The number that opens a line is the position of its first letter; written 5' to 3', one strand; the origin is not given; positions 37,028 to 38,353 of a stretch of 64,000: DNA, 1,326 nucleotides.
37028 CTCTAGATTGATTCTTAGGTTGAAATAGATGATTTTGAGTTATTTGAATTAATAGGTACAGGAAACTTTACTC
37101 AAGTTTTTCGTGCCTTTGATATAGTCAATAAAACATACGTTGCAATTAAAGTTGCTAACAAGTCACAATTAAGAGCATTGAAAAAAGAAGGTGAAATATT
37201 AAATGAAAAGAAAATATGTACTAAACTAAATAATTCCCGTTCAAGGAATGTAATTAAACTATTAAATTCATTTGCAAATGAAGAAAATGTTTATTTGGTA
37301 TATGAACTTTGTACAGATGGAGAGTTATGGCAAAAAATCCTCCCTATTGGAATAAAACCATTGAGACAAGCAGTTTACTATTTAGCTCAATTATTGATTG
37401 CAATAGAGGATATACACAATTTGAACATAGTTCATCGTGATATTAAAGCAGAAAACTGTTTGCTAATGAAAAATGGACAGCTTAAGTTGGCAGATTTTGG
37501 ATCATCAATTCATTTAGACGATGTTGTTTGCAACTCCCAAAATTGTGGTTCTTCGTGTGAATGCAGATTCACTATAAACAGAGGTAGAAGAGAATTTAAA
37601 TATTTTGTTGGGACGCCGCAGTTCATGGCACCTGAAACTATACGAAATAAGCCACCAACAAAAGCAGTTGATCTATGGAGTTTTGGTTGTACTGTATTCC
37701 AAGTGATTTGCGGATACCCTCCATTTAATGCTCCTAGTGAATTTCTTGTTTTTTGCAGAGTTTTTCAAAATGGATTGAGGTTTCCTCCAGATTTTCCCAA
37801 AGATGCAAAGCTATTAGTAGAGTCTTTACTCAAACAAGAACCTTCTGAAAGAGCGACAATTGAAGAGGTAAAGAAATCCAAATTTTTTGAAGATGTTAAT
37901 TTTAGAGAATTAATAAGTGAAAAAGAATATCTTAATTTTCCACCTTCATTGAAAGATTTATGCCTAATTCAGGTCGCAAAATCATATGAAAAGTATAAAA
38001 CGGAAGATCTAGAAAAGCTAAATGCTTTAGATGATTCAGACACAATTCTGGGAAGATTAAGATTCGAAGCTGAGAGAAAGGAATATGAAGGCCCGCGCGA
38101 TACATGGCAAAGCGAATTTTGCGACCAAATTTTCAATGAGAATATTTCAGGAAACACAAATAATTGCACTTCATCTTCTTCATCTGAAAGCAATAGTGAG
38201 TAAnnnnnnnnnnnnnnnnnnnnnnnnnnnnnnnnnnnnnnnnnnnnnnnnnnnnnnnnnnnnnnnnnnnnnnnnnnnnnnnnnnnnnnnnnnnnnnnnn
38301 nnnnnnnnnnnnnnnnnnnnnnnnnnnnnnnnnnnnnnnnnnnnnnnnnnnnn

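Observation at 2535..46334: Locus-wide pattern: 44-63 nt GTAAGT introns, 5'-biased micro-exons, ORF-track blind spots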

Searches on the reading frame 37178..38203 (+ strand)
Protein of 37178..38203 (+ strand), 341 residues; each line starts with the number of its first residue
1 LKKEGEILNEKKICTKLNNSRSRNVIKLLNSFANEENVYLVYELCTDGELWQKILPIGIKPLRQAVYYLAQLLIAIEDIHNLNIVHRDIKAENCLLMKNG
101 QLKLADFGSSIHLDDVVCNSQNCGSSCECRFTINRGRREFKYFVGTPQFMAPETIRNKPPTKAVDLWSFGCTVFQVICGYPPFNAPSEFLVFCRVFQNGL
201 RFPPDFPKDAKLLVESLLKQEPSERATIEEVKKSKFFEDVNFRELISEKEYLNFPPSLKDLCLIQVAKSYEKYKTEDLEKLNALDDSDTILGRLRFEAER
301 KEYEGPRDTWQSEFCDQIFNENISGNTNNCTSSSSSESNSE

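Call 38: search_protein_families(library=pfam, proteins=[window:37178-38203:+], max_evalue=0.001)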
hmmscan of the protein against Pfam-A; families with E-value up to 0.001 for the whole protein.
window:37178-38203:+ (341 aa): 3 families
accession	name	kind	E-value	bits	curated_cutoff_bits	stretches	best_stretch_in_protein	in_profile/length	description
PF00069.31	Pkinase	-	1.8e-47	162.4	31.7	1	3-237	41-263/263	Protein kinase domain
PF07714.23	PK_Tyr_Ser-Thr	-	3.9e-24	85.8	23.1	2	5-115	46-156/258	Protein tyrosine and serine/threonine kinase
PF14531.12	Kinase-like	-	1.1e-05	25.2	25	1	71-221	153-285/289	Kinase-like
